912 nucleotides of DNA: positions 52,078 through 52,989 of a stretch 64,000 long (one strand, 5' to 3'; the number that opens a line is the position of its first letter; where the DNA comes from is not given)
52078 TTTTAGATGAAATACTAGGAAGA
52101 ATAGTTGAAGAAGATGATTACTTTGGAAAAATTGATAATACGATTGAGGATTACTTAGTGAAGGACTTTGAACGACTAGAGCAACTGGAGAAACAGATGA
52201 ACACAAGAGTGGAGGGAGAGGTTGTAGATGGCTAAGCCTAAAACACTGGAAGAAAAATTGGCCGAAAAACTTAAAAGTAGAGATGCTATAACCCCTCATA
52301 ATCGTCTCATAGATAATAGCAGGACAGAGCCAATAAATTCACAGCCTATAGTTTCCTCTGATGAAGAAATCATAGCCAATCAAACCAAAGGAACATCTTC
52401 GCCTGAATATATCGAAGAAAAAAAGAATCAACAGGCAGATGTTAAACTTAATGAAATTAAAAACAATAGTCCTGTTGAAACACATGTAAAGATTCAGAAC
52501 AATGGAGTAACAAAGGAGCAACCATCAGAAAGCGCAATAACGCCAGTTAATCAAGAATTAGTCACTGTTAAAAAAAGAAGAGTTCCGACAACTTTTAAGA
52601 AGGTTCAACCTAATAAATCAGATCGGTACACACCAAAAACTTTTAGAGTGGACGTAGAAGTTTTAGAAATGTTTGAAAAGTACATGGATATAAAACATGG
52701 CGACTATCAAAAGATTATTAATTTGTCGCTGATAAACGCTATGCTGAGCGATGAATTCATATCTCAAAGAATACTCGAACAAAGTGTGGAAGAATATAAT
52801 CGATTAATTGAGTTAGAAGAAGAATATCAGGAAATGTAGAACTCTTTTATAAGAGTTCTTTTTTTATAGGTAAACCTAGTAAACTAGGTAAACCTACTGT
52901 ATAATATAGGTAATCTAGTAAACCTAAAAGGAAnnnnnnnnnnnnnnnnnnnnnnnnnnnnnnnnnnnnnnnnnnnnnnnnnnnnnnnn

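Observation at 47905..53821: Plasmid-type maintenance block inside a tailed-phage genome: probable phage-plasmid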

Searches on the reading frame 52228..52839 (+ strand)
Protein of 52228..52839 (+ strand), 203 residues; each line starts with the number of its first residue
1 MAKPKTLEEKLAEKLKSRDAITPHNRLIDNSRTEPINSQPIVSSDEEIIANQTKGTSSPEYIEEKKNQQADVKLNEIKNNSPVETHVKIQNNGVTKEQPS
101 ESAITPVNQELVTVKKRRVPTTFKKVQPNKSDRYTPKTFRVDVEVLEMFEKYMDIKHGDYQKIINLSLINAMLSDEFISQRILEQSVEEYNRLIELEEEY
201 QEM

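Call 5: search_protein_families(library=pfam, proteins=[window:52228-52839:+], max_evalue=0.1)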
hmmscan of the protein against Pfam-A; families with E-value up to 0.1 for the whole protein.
window:52228-52839:+ (203 aa): 0 families

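Call 6: search_protein_families(library=phrogs, proteins=[window:52228-52839:+], max_evalue=0.01)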
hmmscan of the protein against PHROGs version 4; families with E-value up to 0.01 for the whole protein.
window:52228-52839:+ (203 aa): 0 families

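Call 33: search_solved_structures(query=window:52228-52839:+, max_evalue=10, show_alignments=2)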
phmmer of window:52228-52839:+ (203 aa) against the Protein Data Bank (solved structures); distinct sequences matched with E-value up to 10: 0.

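Call 37: find_homologous_proteins(query=window:52228-52839:+, max_evalue=0.001)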
Query window:52228-52839:+ (203 aa): 3 proteins with E <= 0.001 among 205 candidates.
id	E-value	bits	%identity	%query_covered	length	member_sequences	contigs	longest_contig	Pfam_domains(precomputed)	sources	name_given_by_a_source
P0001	1.3e-121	421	100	100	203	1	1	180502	-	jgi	-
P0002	4.0e-40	156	48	99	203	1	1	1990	-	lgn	-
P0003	1.8e-37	147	74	47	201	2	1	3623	-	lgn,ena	-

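Call 38: find_encoding_contigs(protein=P0001, flank=10000, max_places=5)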
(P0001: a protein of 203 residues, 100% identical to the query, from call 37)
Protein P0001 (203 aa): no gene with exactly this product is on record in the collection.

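Call 39: find_encoding_contigs(protein=P0003, flank=10000, max_places=5)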
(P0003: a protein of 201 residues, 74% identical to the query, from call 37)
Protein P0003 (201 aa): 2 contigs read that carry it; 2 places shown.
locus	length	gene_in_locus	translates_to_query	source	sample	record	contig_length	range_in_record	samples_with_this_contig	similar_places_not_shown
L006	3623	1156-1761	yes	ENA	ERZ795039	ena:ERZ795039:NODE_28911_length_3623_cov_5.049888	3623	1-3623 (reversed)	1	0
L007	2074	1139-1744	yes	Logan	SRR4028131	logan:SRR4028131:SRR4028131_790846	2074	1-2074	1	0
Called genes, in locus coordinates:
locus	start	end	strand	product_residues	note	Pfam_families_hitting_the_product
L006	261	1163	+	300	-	PF01656:CbiA, PF09140:MipZ (faint), PF10609:ParA (faint), PF13614:AAA_31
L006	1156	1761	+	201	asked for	-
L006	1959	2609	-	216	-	-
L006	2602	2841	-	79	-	-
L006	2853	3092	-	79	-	-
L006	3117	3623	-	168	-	?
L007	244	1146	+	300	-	PF01656:CbiA, PF09140:MipZ (faint), PF10609:ParA (faint), PF13614:AAA_31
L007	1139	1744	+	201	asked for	-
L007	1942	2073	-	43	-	?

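Call 40: find_encoding_contigs(protein=P0002, flank=10000, max_places=5)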
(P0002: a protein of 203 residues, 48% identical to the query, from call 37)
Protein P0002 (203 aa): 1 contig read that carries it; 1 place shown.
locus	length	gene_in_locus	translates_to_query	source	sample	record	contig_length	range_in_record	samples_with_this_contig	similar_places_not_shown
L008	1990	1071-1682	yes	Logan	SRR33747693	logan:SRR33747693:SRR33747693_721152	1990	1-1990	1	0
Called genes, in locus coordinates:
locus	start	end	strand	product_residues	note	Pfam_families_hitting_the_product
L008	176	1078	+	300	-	PF01656:CbiA, PF06564:CBP_BcsQ (weak), PF09140:MipZ (weak), PF10609:ParA (weak), PF13614:AAA_31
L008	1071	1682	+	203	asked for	-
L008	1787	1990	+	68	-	?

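Call 46: search_solved_structures(query=A1, max_evalue=10, show_alignments=3)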
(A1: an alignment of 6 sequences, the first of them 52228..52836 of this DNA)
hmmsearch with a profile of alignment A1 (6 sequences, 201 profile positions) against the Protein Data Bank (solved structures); distinct sequences matched with E-value up to 10: 2.
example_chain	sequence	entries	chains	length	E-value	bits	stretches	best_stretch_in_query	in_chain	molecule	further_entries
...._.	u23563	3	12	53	0.31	14.3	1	130-181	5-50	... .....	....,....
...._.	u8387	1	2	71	0.47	13.7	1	128-181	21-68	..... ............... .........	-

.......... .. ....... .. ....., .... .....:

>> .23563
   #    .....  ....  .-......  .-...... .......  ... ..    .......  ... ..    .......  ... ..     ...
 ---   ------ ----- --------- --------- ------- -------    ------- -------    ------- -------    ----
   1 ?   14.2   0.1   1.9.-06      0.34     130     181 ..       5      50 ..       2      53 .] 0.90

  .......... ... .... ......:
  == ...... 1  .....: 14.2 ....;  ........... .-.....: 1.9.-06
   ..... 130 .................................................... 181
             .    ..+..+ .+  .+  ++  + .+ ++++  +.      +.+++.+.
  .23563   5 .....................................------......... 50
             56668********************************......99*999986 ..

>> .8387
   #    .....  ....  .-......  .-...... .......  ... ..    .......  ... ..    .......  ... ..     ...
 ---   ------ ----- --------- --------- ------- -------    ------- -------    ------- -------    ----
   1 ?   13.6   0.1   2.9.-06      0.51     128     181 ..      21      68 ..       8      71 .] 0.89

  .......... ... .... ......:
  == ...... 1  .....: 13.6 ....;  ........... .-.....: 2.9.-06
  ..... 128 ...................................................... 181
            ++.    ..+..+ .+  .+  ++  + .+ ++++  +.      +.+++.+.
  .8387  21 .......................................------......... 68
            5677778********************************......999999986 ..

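Call 54: predict_structure(protein=window:52228-52836:+)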
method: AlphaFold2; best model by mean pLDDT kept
length: 203 residues; sequences in the alignment: 1
mean_pLDDT: 52.6   pTM: 0.24
mean pLDDT of the five models: 52.6, 49.5, 47.4, 43.5, 36.6
residues with pLDDT >= 90: 0; 70-90: 33; 50-70: 54; < 50: 116
segments of 3 or more residues with pLDDT < 50: 21-29, 32-81, 83-109, 111-115, 117-130, 132-142
pLDDT, mean of each block of 10 residues (from residue 1): 73 66 46 43 38 37 39 42 39 37 43 45 45 45 55 57 67 64 80 84 74
secondary structure, 60 per line:
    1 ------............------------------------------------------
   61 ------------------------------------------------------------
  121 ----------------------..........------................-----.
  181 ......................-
elements in order: H7-18 H143-152 H159-174 H180-202

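Call 55: search_protein_families(library=ncbifam, proteins=[window:52228-52839:+], max_evalue=0.1)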
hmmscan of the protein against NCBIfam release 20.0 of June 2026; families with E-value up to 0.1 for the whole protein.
window:52228-52839:+ (203 aa): 0 families

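Call 86: list_cluster_members(proteins=[P0001, P0004])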
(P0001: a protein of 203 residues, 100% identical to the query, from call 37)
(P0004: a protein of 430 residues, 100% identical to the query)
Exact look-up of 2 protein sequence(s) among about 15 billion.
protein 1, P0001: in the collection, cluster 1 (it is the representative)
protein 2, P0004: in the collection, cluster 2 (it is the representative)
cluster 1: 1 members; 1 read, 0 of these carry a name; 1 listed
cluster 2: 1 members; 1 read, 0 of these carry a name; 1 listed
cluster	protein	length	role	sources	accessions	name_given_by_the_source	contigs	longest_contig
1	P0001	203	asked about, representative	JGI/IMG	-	-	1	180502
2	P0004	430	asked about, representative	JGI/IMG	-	-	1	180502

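Call 108: fold_search(model_id=the predicted structure, library=pdb)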
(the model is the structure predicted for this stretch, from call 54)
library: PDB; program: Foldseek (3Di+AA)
matches with E <= 10: 12; with E <= 0.001: 0
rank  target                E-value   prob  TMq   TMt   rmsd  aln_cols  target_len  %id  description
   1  5lfk_B                6.6e+00  0.04  0.13  0.11  16.9        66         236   23  Crystal structure of CpxAHDC (hemiphosphorylated form) (released 2017-06-07)
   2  8xvc_A                7.5e+00  0.08  0.17  0.15   3.0        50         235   22  CryoEM structure of ADP-DNA-MuB conformation1 (released 2024-08-14)
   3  8btg_C                8.0e+00  0.21  0.24  0.15   1.8        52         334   10  Cryo-EM structure of the bacterial replication origin opening basal unwinding system (released 2024-02-14)
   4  4ex6                  8.0e+00  0.09  0.14  0.13   2.2        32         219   22  Crystal structure of the alnumycin P phosphatase AlnB (released 2013-01-16)
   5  4e44_B                8.0e+00  0.08  0.16  0.40  14.2        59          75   10  Crystal structure of the hMHF1/hMHF2 Histone-Fold Tetramer (released 2013-03-20)
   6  8xvb_A                9.1e+00  0.14  0.12  0.10   0.8        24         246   21  Cryo-EM structure of ATP-DNA-MuB filaments (released 2024-08-14)
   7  7upr_B                9.1e+00  0.11  0.21  0.16   3.8        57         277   14  Human mitochondrial AAA protein ATAD1 (with a catalytic dead mutation) in complex with a peptide substrate (closed con (released 2022-06-15)
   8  4ex7                  9.1e+00  0.08  0.13  0.12   2.2        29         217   24  Crystal structure of the alnumycin P phosphatase in complex with free phosphate (released 2013-01-16)
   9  4biw_B                9.1e+00  0.02  0.12  0.10  19.8        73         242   23  Crystal structure of CpxAHDC (hexagonal form) (released 2014-02-12)
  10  3b0c_W                9.8e+00  0.08  0.16  0.42   8.3        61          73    5  Crystal structure of the chicken CENP-T histone fold/CENP-W complex, crystal form I (released 2012-03-07)
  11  3b0d_C                9.8e+00  0.08  0.16  0.40   8.4        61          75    5  Crystal structure of the chicken CENP-T histone fold/CENP-W complex, crystal form II (released 2012-03-07)
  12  2z3x_A                9.8e+00  0.07  0.16  0.43   3.2        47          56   17  Structure of a Protein-DNA Complex Essential for DNA Protection in Spore of Bacillus Species (released 2008-02-12)

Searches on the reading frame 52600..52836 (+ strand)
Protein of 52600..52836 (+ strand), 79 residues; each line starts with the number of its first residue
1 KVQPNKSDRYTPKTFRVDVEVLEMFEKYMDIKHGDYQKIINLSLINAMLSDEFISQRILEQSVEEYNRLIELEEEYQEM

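Call 120: search_protein_representatives(protein=window:52600-52836:+)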
Query: 79 residues. Proteins with E-value up to 0.001 (for the whole library): 5; up to 1e-10: 2; up to 1e-30: 2. The best 5 are listed.
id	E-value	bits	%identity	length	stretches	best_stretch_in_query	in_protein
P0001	5.4e-42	156.8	100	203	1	1-79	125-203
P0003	4.4e-32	125.4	77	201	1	1-78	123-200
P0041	2.2e-04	37.8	29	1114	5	14-45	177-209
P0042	2.7e-04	37.5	41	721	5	55-76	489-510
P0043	5.0e-04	36.6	38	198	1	12-77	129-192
